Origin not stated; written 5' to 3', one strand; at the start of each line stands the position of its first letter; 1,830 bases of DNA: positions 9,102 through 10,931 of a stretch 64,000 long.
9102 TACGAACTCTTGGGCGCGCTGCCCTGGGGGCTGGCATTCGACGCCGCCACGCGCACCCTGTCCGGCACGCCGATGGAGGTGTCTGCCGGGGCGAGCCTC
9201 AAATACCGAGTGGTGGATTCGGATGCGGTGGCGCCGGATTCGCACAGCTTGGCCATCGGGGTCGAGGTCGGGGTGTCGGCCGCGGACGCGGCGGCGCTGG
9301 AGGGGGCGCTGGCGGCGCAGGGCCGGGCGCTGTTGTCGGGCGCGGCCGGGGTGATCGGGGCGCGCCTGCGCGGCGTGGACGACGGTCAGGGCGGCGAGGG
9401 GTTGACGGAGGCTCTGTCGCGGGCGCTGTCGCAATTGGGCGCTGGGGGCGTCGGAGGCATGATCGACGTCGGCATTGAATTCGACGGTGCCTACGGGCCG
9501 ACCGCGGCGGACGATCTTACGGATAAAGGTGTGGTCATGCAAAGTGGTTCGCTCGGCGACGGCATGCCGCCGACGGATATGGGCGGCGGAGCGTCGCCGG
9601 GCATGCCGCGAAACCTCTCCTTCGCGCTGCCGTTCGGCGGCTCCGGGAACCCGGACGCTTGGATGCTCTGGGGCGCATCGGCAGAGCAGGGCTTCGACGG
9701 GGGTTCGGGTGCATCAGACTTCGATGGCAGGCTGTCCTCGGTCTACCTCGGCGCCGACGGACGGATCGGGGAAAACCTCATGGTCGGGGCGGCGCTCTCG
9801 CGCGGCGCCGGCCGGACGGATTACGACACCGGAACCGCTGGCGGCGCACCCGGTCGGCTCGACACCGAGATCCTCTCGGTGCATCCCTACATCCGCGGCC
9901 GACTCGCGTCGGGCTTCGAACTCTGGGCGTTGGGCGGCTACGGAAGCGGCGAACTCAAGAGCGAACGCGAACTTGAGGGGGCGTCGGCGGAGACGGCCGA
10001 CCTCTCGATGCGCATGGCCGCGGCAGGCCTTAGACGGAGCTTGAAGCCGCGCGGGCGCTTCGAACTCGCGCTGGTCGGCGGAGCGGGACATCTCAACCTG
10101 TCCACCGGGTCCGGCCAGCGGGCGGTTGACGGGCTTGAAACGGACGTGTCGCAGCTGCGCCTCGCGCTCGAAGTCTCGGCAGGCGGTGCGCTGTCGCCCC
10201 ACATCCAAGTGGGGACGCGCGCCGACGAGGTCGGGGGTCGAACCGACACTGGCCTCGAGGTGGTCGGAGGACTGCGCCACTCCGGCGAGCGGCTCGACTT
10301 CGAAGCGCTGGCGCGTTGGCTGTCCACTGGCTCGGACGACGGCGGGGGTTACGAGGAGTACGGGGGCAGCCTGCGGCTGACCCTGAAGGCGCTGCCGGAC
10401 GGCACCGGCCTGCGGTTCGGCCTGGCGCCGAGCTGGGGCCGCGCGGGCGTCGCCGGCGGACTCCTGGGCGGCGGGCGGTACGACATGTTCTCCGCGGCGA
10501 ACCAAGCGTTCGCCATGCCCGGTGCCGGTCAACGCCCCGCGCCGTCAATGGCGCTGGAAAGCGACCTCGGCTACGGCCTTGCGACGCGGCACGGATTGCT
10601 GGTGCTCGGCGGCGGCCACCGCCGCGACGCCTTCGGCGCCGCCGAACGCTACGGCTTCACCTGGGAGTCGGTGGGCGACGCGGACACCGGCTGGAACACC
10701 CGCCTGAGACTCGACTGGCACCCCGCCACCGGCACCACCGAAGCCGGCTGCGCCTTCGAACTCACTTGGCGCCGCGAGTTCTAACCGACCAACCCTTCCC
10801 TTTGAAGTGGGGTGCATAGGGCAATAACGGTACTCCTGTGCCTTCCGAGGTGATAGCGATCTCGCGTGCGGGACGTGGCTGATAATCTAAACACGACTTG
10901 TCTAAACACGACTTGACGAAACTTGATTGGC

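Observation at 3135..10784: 2,549-aa type Va autotransporter whose passenger is a chain of FN3/Ig-like beads instead of a beta-helix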

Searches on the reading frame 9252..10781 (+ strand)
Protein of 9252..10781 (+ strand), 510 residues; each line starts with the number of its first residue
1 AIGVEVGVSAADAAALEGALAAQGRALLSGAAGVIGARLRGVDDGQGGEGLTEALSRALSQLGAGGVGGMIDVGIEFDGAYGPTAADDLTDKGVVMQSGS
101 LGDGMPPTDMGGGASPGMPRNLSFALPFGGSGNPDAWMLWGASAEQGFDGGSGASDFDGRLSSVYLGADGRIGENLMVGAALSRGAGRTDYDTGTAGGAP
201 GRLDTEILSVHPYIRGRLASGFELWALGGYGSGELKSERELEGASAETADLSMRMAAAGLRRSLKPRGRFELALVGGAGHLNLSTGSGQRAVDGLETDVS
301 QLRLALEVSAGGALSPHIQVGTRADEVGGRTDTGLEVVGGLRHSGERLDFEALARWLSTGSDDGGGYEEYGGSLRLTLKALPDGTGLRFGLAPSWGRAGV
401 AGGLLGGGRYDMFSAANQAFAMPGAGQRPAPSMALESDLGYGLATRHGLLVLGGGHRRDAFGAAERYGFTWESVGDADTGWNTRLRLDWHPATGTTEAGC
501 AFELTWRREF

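Call 6: search_protein_families(library=pfam, proteins=[window:9279-10781:+], max_evalue=10)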
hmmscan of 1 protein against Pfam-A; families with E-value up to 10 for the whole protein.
seq(501 aa): 1 family
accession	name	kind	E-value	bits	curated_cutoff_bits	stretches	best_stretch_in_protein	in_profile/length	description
PF03797.25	Autotransporter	-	6e-10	39.7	26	1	136-243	9-114/255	Autotransporter beta-domain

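Call 7: search_solved_structures(query=window:9279-10781:+, max_evalue=10)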
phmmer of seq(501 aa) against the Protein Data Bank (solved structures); distinct sequences matched with E-value up to 10: 0.

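Call 16: search_solved_structures(query=A1, max_evalue=10, show_alignments=2)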
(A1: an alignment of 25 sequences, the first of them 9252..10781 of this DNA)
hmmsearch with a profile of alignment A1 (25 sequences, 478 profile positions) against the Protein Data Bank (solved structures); distinct sequences matched with E-value up to 10: 0.

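Call 17: search_protein_families(library=pfam, alignment_id=A1, max_evalue=0.01)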
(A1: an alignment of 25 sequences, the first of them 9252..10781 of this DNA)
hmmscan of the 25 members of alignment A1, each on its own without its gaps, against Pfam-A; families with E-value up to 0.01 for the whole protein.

A. member 1, window:9252-10781:+ (510 aa): 1 family
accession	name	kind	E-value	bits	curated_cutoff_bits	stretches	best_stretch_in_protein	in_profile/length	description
PF03797.25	Autotransporter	-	1.6e-09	38.3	26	1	145-254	9-116/255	Autotransporter beta-domain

B. families by the number of members that match (of 25 scanned): 6 families
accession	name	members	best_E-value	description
PF03797.25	Autotransporter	13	2.7e-12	Autotransporter beta-domain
PF13505.12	OMP_b-brl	3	1.4e-06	Outer membrane protein beta-barrel domain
PF03160.20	Calx-beta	2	3.6e-19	Calx-beta domain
PF05345.18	He_PIG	1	2.3e-09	Putative Ig domain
PF21568.3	AIMA-like_N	1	0.0031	1,3-alpha-isomaltosidase-like, N-terminal domain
PF16656.11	Pur_ac_phosph_N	1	0.0055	Purple acid Phosphatase, N-terminal domain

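Call 27: predict_structure(alignment_id=A1)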
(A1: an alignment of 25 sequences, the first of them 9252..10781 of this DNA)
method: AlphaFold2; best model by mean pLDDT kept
length: 510 residues; sequences in the alignment: 25
mean_pLDDT: 73.8   pTM: 0.72
mean pLDDT of the five models: 73.8, 73.0, 72.8, 71.5, 70.2
residues with pLDDT >= 90: 162; 70-90: 192; 50-70: 44; < 50: 112
segments of 3 or more residues with pLDDT < 50: 1-5, 45-120, 399-429
pLDDT, mean of each block of 10 residues (from residue 1): 60 91 90 82 48 40 34 25 31 28 30 37 68 78 78 80 89 93 93 85 96 95 95 94 88 97 91 93 91 92 92 89 88 90 88 86 79 85 88 70 34 27 40 80 91 83 79 70 77 67 61
secondary structure, 60 per line:
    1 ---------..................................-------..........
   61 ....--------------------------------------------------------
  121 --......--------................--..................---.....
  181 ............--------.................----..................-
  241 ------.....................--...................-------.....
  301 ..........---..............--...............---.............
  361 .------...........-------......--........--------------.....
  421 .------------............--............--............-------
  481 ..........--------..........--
elements in order: H10-43 H51-64 E123-128 E137-152 E155-172 E176-192 E201-217 E222-239 E247-267 E270-288 E296-310 E314-327 E330-344 E348-361 E368-378 E386-391 H396-401 H416-421 E434-445 E448-459 E462-473 E481-490 E499-508

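Call 30: fold_search(model_id=the predicted structure, library=pdb)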
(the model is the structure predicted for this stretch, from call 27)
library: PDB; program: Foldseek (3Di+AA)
matches with E <= 10: 720; with E <= 0.001: 69
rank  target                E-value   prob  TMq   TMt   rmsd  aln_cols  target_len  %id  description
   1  1uyn                  9.3e-06  1.00  0.34  0.57   5.3       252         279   18  Translocator domain of autotransporter NalP from Neisseria meningitidis (released 2004-03-18)
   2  6h7v_B                9.3e-06  1.00  0.37  0.30  13.2       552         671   10  Crystal structure of BauA, the Ferric preacinetobactin receptor from Acinetobacter baumannii (released 2018-10-10)
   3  6h7f_A                1.0e-05  1.00  0.36  0.29  13.2       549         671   10  Crystal structure of BauA, the Ferric preacinetobactin receptor from Acinetobacter baumannii in complex with Fe3+-Prea (released 2018-10-10)
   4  8the_A                1.1e-05  1.00  0.36  0.27  13.2       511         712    9  Cryo-EM structure of Pseudomonas aeruginosa TonB-dependent transporter PhuR in complex with synthetic antibody and hem (released 2024-01-31)
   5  6h7v_A                1.7e-05  1.00  0.35  0.28  14.2       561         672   10  Crystal structure of BauA, the Ferric preacinetobactin receptor from Acinetobacter baumannii (released 2018-10-10)
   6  3aeh_A                3.6e-05  1.00  0.33  0.56   8.8       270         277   14  Integral membrane domain of autotransporter Hbp (released 2010-07-07)
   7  8bo2_P                4.5e-05  1.00  0.26  0.40  19.9       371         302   10  BAM-EspP complex structure with BamA-S425C/EspP-S1299C mutations in nanodisc (released 2023-04-26)
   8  2iah_A                5.5e-05  1.00  0.34  0.25  14.2       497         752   10  Crystal structure of the ferripyoverdine receptor of the outer membrane of Pseudomonas aeruginosa bound to ferripyover (released 2007-09-11)
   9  6wil                  6.3e-05  1.00  0.33  0.32  10.1       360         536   12  CdiB from Acinetobacter baumannii (released 2020-11-04)
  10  3efm                  7.3e-05  1.00  0.36  0.33  13.7       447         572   13  Structure of the alcaligin outer membrane recepteur FauA from Bordetella pertussis (released 2009-03-31)
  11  2qom_A                9.7e-05  1.00  0.34  0.59   4.7       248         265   13  The crystal structure of the E.coli EspP autotransporter Beta-domain. (released 2007-11-13)
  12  2o5p_B                9.7e-05  1.00  0.36  0.26  12.6       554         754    9  Crystal structure of the full length ferric pyoverdine outer membrane receptor FpvA of Pseudomonas aeruginosa in its a (released 2007-10-30)
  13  2hdf                  9.7e-05  1.00  0.35  0.31  15.4       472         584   11  Crystal structure of the Colicin I receptor Cir from E.coli (released 2007-05-08)
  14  2qom_B                1.3e-04  1.00  0.34  0.60   5.3       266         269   10  The crystal structure of the E.coli EspP autotransporter Beta-domain. (released 2007-11-13)
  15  3qq2_C                1.4e-04  1.00  0.35  0.65   5.2       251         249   14  Crystal Structure of the Beta Domain of the Bordetella Autotransporter Brka (released 2011-04-13)
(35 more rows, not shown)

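Call 44: search_protein_representatives(alignment_id=A1)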
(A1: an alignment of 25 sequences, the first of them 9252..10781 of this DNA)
Query: 25 sequences, 478 profile positions. Proteins with E-value up to 0.001 (for the whole library): 10886; up to 1e-10: 8848; up to 1e-30: 6388. The best 150 are listed.
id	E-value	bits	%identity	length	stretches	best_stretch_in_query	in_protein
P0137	8.1e-163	559.2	-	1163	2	2-478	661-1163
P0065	1.0e-161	555.5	-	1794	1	3-478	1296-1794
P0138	2.9e-161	554.0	-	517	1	2-478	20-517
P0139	3.5e-160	550.4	-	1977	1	3-478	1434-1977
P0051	2.2e-159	547.8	-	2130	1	4-478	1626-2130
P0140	2.9e-156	537.5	-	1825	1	3-478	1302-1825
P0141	2.9e-156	537.5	-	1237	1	3-478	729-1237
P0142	1.8e-151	521.8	-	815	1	2-478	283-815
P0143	5.9e-135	467.3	-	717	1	7-478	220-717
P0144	5.0e-133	460.9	-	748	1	3-478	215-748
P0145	8.5e-133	460.1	-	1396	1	2-478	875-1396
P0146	4.2e-132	457.9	-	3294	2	10-478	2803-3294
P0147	6.8e-132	457.2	-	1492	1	3-478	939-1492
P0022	1.2e-131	456.4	-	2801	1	2-478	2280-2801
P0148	1.9e-131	455.7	-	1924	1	11-478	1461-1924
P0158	1.6e-125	436.1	-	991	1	8-478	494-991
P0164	4.9e-124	431.2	-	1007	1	3-478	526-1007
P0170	1.9e-123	429.3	-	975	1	3-478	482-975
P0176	3.1e-122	425.3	-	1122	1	8-478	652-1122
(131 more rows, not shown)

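Call 46: search_protein_families(library=pfam, proteins=[P0137, P0141, P0142, P0145, P0158, P0164, P0170, P0176, P0143], max_evalue=0.0001)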
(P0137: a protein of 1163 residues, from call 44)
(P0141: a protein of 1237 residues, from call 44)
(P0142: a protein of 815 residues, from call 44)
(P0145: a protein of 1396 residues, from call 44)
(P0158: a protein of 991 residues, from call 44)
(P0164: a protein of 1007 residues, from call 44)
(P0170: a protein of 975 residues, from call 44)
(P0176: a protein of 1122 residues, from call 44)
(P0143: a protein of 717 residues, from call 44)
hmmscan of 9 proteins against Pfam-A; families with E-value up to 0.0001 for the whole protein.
P0137 (1163 aa): 3 families
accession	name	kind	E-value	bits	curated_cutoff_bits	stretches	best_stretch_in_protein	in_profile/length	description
PF05345.18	He_PIG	-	1.2e-16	61.4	24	2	491-557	21-96/96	Putative Ig domain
PF00041.27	fn3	-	1.1e-07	32.4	25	0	179-251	6-81/84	Fibronectin type III domain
PF16656.11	Pur_ac_phosph_N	-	2.1e-05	25.4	30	0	186-243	25-83/93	Purple acid Phosphatase, N-terminal domain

P0141 (1237 aa): 3 families
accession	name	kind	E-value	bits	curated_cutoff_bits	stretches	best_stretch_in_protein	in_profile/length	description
PF05345.18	He_PIG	-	5.6e-16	59.2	24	2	666-724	33-95/96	Putative Ig domain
PF00041.27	fn3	-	7.9e-13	48.9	25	1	342-416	20-83/84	Fibronectin type III domain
PF16656.11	Pur_ac_phosph_N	-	2.4e-06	28.5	30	0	432-486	24-81/93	Purple acid Phosphatase, N-terminal domain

P0142 (815 aa): 2 families
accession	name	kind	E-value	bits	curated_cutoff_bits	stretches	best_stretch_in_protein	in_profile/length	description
PF05345.18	He_PIG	-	3.1e-29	101.7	24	3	199-279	8-94/96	Putative Ig domain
PF03797.25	Autotransporter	-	5.2e-07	30.1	26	0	443-656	5-233/255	Autotransporter beta-domain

P0145 (1396 aa): 5 families
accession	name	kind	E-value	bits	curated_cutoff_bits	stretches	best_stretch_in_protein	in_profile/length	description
PF00041.27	fn3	-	5.3e-35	119.9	25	3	405-493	2-82/84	Fibronectin type III domain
PF05345.18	He_PIG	-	2.2e-28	99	24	3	509-590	8-96/96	Putative Ig domain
PF25059.1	FN3_DSCAM-DSCAML_C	-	7.3e-15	55.5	39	0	76-144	26-89/89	DSCAM/DSCAML C-terminal Fn3-like domain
PF16656.11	Pur_ac_phosph_N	-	5.5e-11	43.3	30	0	227-302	8-90/93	Purple acid Phosphatase, N-terminal domain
PF23237.1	HYR_4C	-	3.3e-07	30.8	27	0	566-589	50-73/73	HYR-like domain with 4 cysteines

P0158 (991 aa): 3 families
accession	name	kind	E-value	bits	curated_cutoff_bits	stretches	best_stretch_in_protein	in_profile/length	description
PF12733.13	Cadherin-like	-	6.3e-35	119.9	24.2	2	323-412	2-88/89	Cadherin-like beta sandwich domain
PF17803.7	Cadherin_4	-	3.1e-06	28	25.1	1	194-254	5-65/71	Bacterial cadherin-like domain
PF22820.2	TcaA_3rd_4th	-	5.6e-05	23.4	27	0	449-508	2-63/73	TcaA protein 3rd/4th domain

P0164 (1007 aa): 5 families
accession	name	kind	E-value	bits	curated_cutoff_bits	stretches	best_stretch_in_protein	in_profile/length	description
PF22352.2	K319L-like_PKD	-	3.3e-13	49.9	27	1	283-370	1-84/84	K319L-like, PKD domain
PF00041.27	fn3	-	4e-11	43.4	25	1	174-256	2-77/84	Fibronectin type III domain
PF18911.6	PKD_4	-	7e-09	36.1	27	1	278-370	3-85/85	PKD domain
PF02010.21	REJ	-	1.2e-05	24.6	25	1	282-369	89-199/452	REJ domain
PF13505.12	OMP_b-brl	-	5.1e-05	23.9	28.7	0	621-746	3-122/175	Outer membrane protein beta-barrel domain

P0170 (975 aa): 2 families
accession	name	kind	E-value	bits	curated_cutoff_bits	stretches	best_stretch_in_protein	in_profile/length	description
PF03160.20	Calx-beta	-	1.3e-20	74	27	1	383-476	8-101/119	Calx-beta domain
PF03797.25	Autotransporter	-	1.9e-08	34.8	26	1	620-711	2-94/255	Autotransporter beta-domain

P0176 (1122 aa): 4 families
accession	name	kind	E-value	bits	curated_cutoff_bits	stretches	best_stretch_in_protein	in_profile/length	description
PF00041.27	fn3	-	4.4e-18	65.7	25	1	201-271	23-82/84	Fibronectin type III domain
PF25059.1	FN3_DSCAM-DSCAML_C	-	8.6e-11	42.5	39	0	204-259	15-67/89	DSCAM/DSCAML C-terminal Fn3-like domain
PF16656.11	Pur_ac_phosph_N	-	1.2e-09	39.1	30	0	471-538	23-89/93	Purple acid Phosphatase, N-terminal domain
PF25788.1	Ig_Rha78A_N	-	7.7e-09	36.2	27.4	0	219-271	46-98/105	Rha78A-like, N-terminal immunoglobulin domain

P0143 (717 aa): 1 family
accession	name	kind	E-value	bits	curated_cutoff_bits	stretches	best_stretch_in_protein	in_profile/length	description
PF03797.25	Autotransporter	-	8.3e-10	39.3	26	1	337-545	1-205/255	Autotransporter beta-domain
